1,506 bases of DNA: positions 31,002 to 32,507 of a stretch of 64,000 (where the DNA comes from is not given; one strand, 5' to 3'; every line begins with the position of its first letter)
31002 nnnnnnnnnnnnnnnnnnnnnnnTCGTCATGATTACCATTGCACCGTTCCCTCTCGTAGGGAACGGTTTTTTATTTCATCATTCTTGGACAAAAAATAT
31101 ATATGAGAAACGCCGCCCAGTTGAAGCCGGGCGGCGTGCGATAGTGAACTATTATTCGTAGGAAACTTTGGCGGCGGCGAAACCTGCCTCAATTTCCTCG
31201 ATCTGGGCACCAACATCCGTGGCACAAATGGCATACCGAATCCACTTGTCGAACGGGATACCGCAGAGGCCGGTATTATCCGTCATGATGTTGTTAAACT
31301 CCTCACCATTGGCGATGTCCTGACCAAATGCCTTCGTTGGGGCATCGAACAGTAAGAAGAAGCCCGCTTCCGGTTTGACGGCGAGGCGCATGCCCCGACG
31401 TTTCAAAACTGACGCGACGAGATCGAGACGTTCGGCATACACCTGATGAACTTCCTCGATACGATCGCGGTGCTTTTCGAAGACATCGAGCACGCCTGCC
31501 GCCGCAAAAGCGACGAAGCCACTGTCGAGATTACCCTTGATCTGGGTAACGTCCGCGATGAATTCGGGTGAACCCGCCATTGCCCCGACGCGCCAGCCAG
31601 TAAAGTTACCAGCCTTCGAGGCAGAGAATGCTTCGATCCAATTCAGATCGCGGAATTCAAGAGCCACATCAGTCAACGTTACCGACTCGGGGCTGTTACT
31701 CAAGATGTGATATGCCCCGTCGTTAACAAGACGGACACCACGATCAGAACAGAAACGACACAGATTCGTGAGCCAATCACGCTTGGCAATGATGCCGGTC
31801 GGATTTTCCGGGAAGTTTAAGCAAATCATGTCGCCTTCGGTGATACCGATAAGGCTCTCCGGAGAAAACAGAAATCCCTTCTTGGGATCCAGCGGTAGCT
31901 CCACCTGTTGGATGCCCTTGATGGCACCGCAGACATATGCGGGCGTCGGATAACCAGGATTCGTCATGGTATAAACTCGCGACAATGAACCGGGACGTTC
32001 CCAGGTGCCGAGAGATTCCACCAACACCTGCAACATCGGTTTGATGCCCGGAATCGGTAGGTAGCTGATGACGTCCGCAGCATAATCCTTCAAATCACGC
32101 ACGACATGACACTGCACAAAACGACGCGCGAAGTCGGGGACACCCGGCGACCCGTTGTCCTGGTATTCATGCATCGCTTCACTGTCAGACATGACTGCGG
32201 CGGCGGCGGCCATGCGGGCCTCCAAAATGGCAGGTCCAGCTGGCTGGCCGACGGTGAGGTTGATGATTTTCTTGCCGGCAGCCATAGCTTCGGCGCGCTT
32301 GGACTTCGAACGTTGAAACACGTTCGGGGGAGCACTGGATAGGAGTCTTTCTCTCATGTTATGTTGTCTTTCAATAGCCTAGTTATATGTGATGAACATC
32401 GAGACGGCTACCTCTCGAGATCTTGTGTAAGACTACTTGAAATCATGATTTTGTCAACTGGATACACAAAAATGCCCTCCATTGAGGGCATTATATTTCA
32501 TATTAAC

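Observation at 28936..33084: S10 operon interrupted between rplB and rpsS by a GC-rich LysA-like decarboxylase and a DapL-like aminotransferase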

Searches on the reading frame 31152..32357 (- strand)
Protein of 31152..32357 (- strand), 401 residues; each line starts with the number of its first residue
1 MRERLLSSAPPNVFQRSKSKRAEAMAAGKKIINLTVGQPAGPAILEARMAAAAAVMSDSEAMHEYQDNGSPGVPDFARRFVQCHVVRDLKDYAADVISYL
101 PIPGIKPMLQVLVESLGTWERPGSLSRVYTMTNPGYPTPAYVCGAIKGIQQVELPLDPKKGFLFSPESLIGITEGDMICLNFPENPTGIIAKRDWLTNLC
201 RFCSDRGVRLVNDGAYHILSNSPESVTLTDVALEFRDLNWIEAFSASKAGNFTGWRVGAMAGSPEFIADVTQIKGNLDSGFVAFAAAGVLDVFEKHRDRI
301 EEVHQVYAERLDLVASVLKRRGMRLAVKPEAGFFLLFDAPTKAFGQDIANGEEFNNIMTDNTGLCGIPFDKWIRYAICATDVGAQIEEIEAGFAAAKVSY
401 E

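Call 3: search_protein_families(library=pfam, proteins=[window:31152-32357:-], max_evalue=0.01)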
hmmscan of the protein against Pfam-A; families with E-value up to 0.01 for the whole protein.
window:31152-32357:- (401 aa): 1 family
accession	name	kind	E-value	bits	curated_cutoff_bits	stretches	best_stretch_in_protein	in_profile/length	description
PF00155.27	Aminotran_1_2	-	7.7e-20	71.8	19.7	1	30-350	2-324/361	Aminotransferase class I and II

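Call 4: search_protein_families(library=ncbifam, proteins=[window:31152-32357:-], max_evalue=0.01)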
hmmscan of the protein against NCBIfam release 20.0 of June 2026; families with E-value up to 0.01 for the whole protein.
window:31152-32357:- (401 aa): 61 families (the best 25 are shown)
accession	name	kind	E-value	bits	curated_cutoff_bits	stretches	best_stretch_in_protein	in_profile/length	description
NF004937.0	PRK06290.1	equivalog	1.3e-36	126.2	585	1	18-380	29-385/410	LL-diaminopimelate aminotransferase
NF006756.0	PRK09276.1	subfamily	1.5e-35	122.8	507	1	6-343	8-333/387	LL-diaminopimelate aminotransferase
TIGR03540.1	DapC_direct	equivalog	2.4e-34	118.9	593.25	1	6-346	6-334/383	LL-diaminopimelate aminotransferase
NF041364.1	GntC_guanitoxin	equivalog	5e-24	84.8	415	1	134-341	92-301/356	guanitoxin biosynthesis PLP-dependent (S)-gamma-hydroxy-L-arginine cyclodehydratase GntC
NF004611.0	PRK05942.1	equivalog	6.4e-24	84.6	628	1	6-349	12-343/394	aspartate aminotransferase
NF005977.0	PRK08068.1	subfamily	5.5e-23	81.8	494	1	5-343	8-334/391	transaminase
NF006033.0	PRK08175.1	equivalog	5.4e-22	78.3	647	1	8-341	15-336/407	alanine transaminase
NF006604.0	PRK09148.1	equivalog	7e-22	77.9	648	1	9-342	11-332/406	LL-diaminopimelate aminotransferase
NF006514.0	PRK08960.1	equivalog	7.1e-22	77.8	554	1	22-347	24-332/388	pyridoxal phosphate-dependent aminotransferase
NF005815.0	PRK07681.1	equivalog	9.7e-22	77.5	545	1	131-342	122-332/399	LL-diaminopimelate aminotransferase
NF041091.1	asp_aminotase_Arch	equivalog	4.1e-21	75.2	550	1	175-370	161-345/376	aspartate aminotransferase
TIGR03537.1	DapC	equivalog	5.8e-21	74.8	453.6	1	128-349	89-305/350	succinyldiaminopimelate transaminase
NF005613.0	PRK07366.1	equivalog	6.1e-21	74.9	486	1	131-343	121-333/391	LL-diaminopimelate aminotransferase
TIGR03539.1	DapC_actino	equivalog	6.8e-18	64.9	355.65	1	20-381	12-346/357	succinyldiaminopimelate transaminase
NF005732.0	PRK07550.1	equivalog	3.3e-17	62.6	366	1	145-348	135-339/389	aminotransferase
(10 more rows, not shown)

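Call 22: search_solved_structures(query=window:31152-32357:-, max_evalue=1e-8, show_alignments=2)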
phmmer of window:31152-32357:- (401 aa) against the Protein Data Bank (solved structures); distinct sequences matched with E-value up to 1e-8: 22.
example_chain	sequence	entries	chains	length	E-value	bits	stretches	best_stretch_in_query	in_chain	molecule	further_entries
2x5d_A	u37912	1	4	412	9.7e-22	80.6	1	7-337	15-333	PROBABLE AMINOTRANSFERASE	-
1o4s_A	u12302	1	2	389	3.4e-19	72.2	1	9-338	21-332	Aspartate aminotransferase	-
6l1l_A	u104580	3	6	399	2e-16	63.1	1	21-341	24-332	Aminotransferase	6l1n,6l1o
1j32_A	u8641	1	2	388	5.4e-14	55.1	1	152-339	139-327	aspartate aminotransferase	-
1bjw_A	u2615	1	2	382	7.5e-13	51.3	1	150-340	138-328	ASPARTATE AMINOTRANSFERASE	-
1bkg_A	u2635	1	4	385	7.7e-13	51.3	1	150-340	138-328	ASPARTATE AMINOTRANSFERASE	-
1b5o_A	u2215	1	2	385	8e-13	51.2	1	150-340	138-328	PROTEIN (ASPARTATE AMINOTRANSFERASE)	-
1gc3_A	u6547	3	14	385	1e-12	50.9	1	150-340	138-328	ASPARTATE AMINOTRANSFERASE | PROTEIN (ASPARTATE AMINOTRANSFERASE)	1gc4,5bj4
1b5p_A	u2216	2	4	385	1.1e-12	50.8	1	150-340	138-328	PROTEIN (ASPARTATE AMINOTRANSFERASE) | ASPARTATE AMINOTRANSFERASE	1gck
5bj3_A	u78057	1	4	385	1.2e-12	50.6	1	150-340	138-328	PROTEIN (ASPARTATE AMINOTRANSFERASE)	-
5wmi_A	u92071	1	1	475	1.7e-12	50.1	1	150-347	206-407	Bifunctional aspartate aminotransferase and glutamate/aspartate-prephenate aminotransferas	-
5wmk_A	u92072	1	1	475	1.7e-12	50.1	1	151-347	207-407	Bifunctional aspartate aminotransferase and glutamate/aspartate-prephenate aminotransferas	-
5wmh_A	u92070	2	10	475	1.7e-12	50.1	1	150-347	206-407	Bifunctional aspartate aminotransferase and glutamate/aspartate-prephenate aminotransferas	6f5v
5wml_A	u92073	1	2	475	2.1e-12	49.8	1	150-347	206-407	Bifunctional aspartate aminotransferase and glutamate/aspartate-prephenate aminotransferas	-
2dou_A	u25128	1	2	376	1e-10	44.3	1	173-335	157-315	probable N-succinyldiaminopimelate aminotransferase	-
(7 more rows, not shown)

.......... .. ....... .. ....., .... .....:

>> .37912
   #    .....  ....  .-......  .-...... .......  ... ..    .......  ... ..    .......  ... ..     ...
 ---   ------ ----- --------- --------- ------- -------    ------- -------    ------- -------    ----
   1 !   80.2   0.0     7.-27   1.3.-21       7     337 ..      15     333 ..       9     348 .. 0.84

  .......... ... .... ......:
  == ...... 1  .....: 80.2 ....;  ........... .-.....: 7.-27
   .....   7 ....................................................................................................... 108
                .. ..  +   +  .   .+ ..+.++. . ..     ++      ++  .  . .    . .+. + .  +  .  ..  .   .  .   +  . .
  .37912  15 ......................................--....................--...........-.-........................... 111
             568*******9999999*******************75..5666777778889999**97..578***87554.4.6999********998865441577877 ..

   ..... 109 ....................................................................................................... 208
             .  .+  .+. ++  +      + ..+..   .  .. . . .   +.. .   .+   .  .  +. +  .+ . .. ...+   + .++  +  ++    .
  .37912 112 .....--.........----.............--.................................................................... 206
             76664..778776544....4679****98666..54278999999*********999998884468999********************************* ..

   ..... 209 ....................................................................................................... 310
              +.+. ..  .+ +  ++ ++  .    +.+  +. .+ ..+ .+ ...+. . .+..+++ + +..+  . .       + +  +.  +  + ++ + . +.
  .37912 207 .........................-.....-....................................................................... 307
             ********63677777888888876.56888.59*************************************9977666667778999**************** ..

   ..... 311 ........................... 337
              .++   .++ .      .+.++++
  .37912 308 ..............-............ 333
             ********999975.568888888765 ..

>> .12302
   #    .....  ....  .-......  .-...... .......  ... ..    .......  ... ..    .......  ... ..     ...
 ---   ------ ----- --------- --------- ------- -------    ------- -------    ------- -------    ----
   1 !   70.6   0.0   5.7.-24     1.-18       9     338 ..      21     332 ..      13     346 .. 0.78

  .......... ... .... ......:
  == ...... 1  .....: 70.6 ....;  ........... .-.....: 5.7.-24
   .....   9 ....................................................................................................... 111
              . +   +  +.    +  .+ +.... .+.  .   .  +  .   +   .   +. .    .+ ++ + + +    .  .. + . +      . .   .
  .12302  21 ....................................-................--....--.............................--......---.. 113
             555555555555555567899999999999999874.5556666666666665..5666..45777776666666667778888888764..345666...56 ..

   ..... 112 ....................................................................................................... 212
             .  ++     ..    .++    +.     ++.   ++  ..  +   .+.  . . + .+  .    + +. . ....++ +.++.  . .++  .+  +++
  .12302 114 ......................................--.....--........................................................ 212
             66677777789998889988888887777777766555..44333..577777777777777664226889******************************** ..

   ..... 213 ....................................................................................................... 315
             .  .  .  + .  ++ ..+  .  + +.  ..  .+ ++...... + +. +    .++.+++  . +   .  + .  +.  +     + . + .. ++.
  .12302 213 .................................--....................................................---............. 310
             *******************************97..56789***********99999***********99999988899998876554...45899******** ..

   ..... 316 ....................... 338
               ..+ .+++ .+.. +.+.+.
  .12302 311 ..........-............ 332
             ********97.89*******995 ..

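Call 29: find_homologous_proteins(query=window:31152-32357:-)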
Query window:31152-32357:- (401 aa): 376 proteins with E <= 0.001 among 8000 candidates; the best 120 are listed.
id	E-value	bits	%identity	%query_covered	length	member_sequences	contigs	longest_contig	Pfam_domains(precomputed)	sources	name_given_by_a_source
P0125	4.1e-270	913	100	100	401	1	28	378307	PF00155.28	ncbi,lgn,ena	-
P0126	5.9e-240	814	87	100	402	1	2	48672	PF00155.28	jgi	jgi:LL-diaminopimelate aminotransferase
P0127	8.6e-240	813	89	100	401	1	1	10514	PF00155.28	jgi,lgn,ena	-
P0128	8.4e-217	738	79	100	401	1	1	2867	PF00155.28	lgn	-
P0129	8.5e-163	560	62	100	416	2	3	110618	PF00155.28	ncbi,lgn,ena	ncbi:MAG: aminotransferase class I/II-fold pyridoxal phosphate-dependent enzyme [Patescibacteria gro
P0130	1.2e-158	546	63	100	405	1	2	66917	PF00155.28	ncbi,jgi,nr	ncbi:MAG TPA: pyridoxal phosphate-dependent aminotransferase [Candidatus Paceibacterota bacterium]|j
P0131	1.2e-154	533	60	100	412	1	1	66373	PF00155.28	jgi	jgi:aspartate/methionine/tyrosine aminotransferase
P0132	7.7e-153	527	59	100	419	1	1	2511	PF00155.28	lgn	-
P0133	3.9e-150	518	61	100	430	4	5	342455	PF00155.28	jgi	-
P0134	7.8e-144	497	56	100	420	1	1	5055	PF00155.28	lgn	-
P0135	1.1e-142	494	56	100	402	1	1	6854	PF00155.28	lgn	-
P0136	2.2e-142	493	57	100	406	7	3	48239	PF00155.28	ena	-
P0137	7.8e-142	491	56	100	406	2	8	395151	PF00155.28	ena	-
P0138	1.4e-141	490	55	100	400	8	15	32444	PF00155.28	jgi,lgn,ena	jgi:aspartate/methionine/tyrosine aminotransferase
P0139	5.2e-141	488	55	100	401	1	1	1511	PF00155.28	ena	-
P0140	9.8e-141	487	55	100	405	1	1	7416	PF00155.28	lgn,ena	-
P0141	4.2e-139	482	54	99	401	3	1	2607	PF00155.28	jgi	jgi:aspartate/methionine/tyrosine aminotransferase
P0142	5.1e-136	472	54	100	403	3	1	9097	PF00155.28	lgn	-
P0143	1.3e-135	470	54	100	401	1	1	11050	PF00155.28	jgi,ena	-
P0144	1.8e-133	463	56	97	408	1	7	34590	PF00155.28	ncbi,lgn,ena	-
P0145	2.1e-133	463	53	100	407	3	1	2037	PF00155.28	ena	-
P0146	1.3e-132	461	55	99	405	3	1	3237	PF00155.28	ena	-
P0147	7.9e-132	458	53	100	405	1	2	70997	PF00155.28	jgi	-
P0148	1.6e-131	457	52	100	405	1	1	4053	PF00155.28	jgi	jgi:aspartate/methionine/tyrosine aminotransferase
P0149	6.2e-131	455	52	100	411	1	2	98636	PF00155.28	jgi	jgi:LL-diaminopimelate aminotransferase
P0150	1.5e-130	454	54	99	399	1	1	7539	PF00155.28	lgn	-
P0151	6.8e-130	452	53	99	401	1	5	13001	PF00155.28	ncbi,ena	-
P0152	3.5e-129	449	53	99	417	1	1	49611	PF00155.28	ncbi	-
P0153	4.0e-129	449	52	100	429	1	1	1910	PF00155.28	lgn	-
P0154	4.6e-126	439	53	97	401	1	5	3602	PF00155.28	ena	-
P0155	2.2e-125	437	51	100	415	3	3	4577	PF00155.28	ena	-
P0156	2.3e-124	433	51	100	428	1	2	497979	PF00155.28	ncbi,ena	-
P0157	4.3e-124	432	52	99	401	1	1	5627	PF00155.28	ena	-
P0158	7.3e-124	432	52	100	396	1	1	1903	PF00155.28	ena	-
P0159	2.7e-123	430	52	100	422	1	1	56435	PF00155.28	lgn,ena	-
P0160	2.8e-123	430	52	96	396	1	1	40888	PF00155.28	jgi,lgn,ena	-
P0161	4.6e-123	429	52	100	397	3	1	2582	PF00155.28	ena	-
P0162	6.8e-123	429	50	100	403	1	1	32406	PF00155.28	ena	-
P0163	8.7e-123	428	51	100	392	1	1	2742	PF00155.28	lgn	-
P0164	1.5e-122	427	50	99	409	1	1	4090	PF00155.28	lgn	-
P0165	1.8e-121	424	51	100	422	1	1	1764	PF00155.28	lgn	-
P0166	6.8e-121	422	51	97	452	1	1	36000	PF00155.28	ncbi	-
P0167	3.4e-120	420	51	100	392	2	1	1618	PF00155.28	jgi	-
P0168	3.9e-120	419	50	97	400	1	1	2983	PF00155.28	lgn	-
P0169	6.0e-120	419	50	100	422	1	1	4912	PF00155.28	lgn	-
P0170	1.1e-119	418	51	97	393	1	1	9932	PF00155.28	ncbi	-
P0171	4.8e-119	416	54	86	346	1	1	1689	PF00155.28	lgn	-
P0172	9.3e-119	415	48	100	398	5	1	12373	PF00155.28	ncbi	-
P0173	1.7e-118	414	51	100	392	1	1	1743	PF00155.28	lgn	-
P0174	3.3e-118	413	50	99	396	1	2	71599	PF00155.28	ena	-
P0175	4.2e-118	413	50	100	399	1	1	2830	PF00155.28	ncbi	-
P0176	9.2e-118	412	50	100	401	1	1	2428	PF00155.28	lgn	-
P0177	1.1e-117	411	50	99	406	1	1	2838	PF00155.28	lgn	-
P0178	3.5e-117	410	52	100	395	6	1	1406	PF00155.28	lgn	-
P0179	7.2e-117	409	50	100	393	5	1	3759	PF00155.28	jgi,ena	-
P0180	1.1e-116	408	50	100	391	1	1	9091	PF00155.28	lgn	-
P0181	2.5e-116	407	50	100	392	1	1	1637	PF00155.28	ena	-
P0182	2.9e-116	407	52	100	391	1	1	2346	PF00155.28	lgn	-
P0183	8.6e-116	405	51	100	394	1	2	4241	PF00155.28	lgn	-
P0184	1.4e-115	404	50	100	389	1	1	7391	PF00155.28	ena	-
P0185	1.5e-115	404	51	100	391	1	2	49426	PF00155.28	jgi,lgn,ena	-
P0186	1.7e-115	404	50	100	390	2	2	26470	PF00155.28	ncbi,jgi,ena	-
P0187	1.9e-115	404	51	100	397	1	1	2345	PF00155.28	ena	-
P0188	2.7e-115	403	51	97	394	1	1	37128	PF00155.28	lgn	-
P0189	9.0e-115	402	50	100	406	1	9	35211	PF00155.28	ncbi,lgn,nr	ncbi:MAG: aminotransferase class I/II-fold pyridoxal phosphate-dependent enzyme [Candidatus Taylorba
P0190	1.3e-114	401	49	100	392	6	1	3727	PF00155.28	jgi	jgi:LL-diaminopimelate aminotransferase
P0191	2.1e-114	401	48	100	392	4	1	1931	PF00155.28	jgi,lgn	jgi:aspartate/methionine/tyrosine aminotransferase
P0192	2.1e-114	401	48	100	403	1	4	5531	PF00155.28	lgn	-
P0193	4.1e-114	400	48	100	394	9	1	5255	PF00155.28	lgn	-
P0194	5.0e-114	399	50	100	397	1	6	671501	PF00155.28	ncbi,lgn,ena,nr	ncbi:aminotransferase class I/II-fold pyridoxal phosphate-dependent enzyme [Patescibacteria group ba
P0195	6.2e-114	399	50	100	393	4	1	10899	PF00155.28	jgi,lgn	jgi:aspartate/methionine/tyrosine aminotransferase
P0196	7.9e-114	399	48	100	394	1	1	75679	PF00155.28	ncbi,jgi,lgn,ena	ncbi:MAG: aminotransferase class I/II-fold pyridoxal phosphate-dependent enzyme [Patescibacteria gro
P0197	9.8e-114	398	50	100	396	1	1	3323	PF00155.28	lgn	-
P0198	9.8e-114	398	49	98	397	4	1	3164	PF00155.28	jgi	-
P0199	9.8e-114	398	49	100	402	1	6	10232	PF00155.28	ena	-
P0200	1.4e-113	398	49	100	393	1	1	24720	PF00155.28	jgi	jgi:LL-diaminopimelate aminotransferase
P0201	2.1e-113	397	50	100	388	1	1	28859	PF00155.28,PF01212.28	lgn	-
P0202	2.4e-113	397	48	100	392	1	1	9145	PF00155.28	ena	-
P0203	3.2e-113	397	49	100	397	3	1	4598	PF00155.28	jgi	-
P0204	3.4e-113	397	49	100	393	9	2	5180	PF00155.28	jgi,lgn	jgi:aspartate/methionine/tyrosine aminotransferase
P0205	5.9e-113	396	50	99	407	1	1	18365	PF00155.28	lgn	-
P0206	6.3e-113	396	47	100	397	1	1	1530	PF00155.28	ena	-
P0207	1.2e-112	395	48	100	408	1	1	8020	PF00155.28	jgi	jgi:aspartate/methionine/tyrosine aminotransferase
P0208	1.3e-112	395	49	100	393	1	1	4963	PF00155.28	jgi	jgi:LL-diaminopimelate aminotransferase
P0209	1.5e-112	394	50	100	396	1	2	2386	PF00155.28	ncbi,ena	-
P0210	2.0e-112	394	48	100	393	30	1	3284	PF00155.28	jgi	jgi:LL-diaminopimelate aminotransferase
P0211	2.4e-112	394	49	100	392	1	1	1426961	PF00155.28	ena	-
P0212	2.8e-112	394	51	100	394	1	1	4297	PF00155.28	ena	-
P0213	2.8e-112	394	50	97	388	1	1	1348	PF00155.28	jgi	-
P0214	3.1e-112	393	49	100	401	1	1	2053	PF00155.28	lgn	-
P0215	3.5e-112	393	50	100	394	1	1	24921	PF00155.28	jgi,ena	-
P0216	3.5e-112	393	50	100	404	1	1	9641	PF00155.28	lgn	-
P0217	4.1e-112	393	48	100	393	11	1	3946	PF00155.28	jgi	jgi:LL-diaminopimelate aminotransferase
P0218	4.1e-112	393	49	100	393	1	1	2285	PF00155.28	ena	-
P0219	6.0e-112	392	49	100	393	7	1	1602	PF00155.28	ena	-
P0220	1.0e-111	392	47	100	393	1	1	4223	PF00155.28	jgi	jgi:LL-diaminopimelate aminotransferase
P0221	1.0e-111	392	48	100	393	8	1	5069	PF00155.28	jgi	jgi:LL-diaminopimelate aminotransferase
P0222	1.1e-111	392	47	100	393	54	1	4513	PF00155.28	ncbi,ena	-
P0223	1.3e-111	391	48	100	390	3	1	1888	PF00155.28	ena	-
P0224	1.3e-111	391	48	100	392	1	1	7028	PF00155.28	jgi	jgi:LL-diaminopimelate aminotransferase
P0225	1.5e-111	391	50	97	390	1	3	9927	PF00155.28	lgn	-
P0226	1.5e-111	391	47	100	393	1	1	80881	PF00155.28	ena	-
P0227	2.0e-111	391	49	100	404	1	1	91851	PF00155.28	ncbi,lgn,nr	ncbi:aminotransferase class I/II-fold pyridoxal phosphate-dependent enzyme [Candidatus Wolfebacteria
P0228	2.0e-111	391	49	97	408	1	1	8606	PF00155.28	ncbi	-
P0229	2.3e-111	391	51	99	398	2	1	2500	PF00155.28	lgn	-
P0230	2.5e-111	390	48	100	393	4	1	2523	PF00155.28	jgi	jgi:LL-diaminopimelate aminotransferase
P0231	2.8e-111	390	49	100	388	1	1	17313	PF00155.28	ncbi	ncbi:pyridoxal phosphate-dependent aminotransferase [Patescibacteria group bacterium]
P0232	3.0e-111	390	50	99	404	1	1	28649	PF00155.28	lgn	-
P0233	3.5e-111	390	49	100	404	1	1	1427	PF00155.28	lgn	-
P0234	3.6e-111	390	48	100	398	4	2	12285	PF00155.28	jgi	-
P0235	4.8e-111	389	48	100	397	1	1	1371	PF00155.28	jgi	-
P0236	5.3e-111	389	48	100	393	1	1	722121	PF00155.28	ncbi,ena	-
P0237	5.6e-111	389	49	100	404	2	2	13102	PF00155.28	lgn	-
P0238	6.8e-111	389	48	100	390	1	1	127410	PF00155.28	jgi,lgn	jgi:LL-diaminopimelate aminotransferase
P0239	7.3e-111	389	48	100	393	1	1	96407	PF00155.28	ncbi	-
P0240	7.6e-111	389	48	100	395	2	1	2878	PF00155.28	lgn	-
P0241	8.7e-111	389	48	100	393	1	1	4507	PF00155.28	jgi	jgi:aspartate/methionine/tyrosine aminotransferase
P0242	9.5e-111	389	47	100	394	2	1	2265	PF00155.28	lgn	-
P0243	1.1e-110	388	48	100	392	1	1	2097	PF00155.28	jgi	jgi:LL-diaminopimelate aminotransferase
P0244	1.5e-110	388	47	100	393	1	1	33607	PF00155.28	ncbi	-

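Call 32: find_encoding_contigs(protein=P0194, flank=8000, max_places=2)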
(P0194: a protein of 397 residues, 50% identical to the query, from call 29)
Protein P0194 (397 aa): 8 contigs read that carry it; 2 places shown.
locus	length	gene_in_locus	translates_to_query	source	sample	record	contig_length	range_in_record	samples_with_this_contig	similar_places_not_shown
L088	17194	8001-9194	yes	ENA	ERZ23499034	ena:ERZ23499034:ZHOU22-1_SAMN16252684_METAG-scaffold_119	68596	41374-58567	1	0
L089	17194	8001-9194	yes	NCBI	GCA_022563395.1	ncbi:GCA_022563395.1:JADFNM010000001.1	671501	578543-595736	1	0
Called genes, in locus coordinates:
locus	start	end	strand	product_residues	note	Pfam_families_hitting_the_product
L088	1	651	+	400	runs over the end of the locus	PF07690:MFS_1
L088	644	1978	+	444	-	PF00464:SHMT, PF00155:Aminotran_1_2 (weak)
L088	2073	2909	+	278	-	PF00763:THF_DHG_CYH, PF02882:THF_DHG_CYH_C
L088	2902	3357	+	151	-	PF01569:PAP2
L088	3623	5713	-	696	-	PF16656:Pur_ac_phosph_N (weak)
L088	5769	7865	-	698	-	PF01751:Toprim, PF01131:Topoisom_bac, PF01396:Zn_ribbon_Top1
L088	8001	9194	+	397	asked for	PF00155:Aminotran_1_2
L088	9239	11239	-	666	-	PF17757:UvrB_inter, PF02559:CarD_TRCF_RID, PF00270:DEAD, PF04851:ResIII, PF00271:Helicase_C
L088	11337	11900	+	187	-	-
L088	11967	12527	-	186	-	PF01195:Pept_tRNA_hydro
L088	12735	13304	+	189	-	PF10502:Peptidase_S26, PF00717:Peptidase_S24 (weak)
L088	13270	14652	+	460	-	PF13393:tRNA-synt_His, PF00587:tRNA-synt_2b, PF03129:HGTP_anticodon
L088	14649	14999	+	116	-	PF11969:DcpS_C, PF01230:HIT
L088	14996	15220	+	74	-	-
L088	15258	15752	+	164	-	PF09424:YqeY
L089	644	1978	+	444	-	PF00464:SHMT, PF00155:Aminotran_1_2 (weak)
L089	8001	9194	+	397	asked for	PF00155:Aminotran_1_2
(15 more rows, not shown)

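Call 75: find_encoding_contigs(protein=P0126, flank=10000, max_places=2)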
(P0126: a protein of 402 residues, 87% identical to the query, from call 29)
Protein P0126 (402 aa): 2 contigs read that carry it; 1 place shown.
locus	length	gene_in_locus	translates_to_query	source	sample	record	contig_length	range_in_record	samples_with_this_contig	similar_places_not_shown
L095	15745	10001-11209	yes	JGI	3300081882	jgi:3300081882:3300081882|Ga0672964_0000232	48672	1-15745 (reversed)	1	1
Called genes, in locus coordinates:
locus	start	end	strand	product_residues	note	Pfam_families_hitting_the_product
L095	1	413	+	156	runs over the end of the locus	PF00177:Ribosomal_S7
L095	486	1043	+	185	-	PF10543:ORF6N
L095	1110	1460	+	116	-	-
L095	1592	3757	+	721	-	PF00009:GTP_EFTU, PF22042:EF-G_D2, PF03144:GTP_EFTU_D2, PF14492:EFG_III, PF16658:RF3_C (weak), PF03764:EFG_IV, PF00679:EFG_C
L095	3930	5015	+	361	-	-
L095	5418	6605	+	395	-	PF00009:GTP_EFTU, PF03144:GTP_EFTU_D2, PF03143:GTP_EFTU_D3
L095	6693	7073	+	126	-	PF00338:Ribosomal_S10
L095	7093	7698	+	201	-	PF00297:Ribosomal_L3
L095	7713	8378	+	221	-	PF00573:Ribosomal_L4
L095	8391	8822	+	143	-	PF00276:Ribosomal_L23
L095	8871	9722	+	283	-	PF00181:Ribosomal_L2_N, PF03947:Ribosomal_L2_C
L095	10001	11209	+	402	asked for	PF00155:Aminotran_1_2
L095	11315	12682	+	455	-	PF00278:Orn_DAP_Arg_deC, PF02784:Orn_Arg_deC_N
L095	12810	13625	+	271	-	-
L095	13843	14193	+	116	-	PF00203:Ribosomal_S19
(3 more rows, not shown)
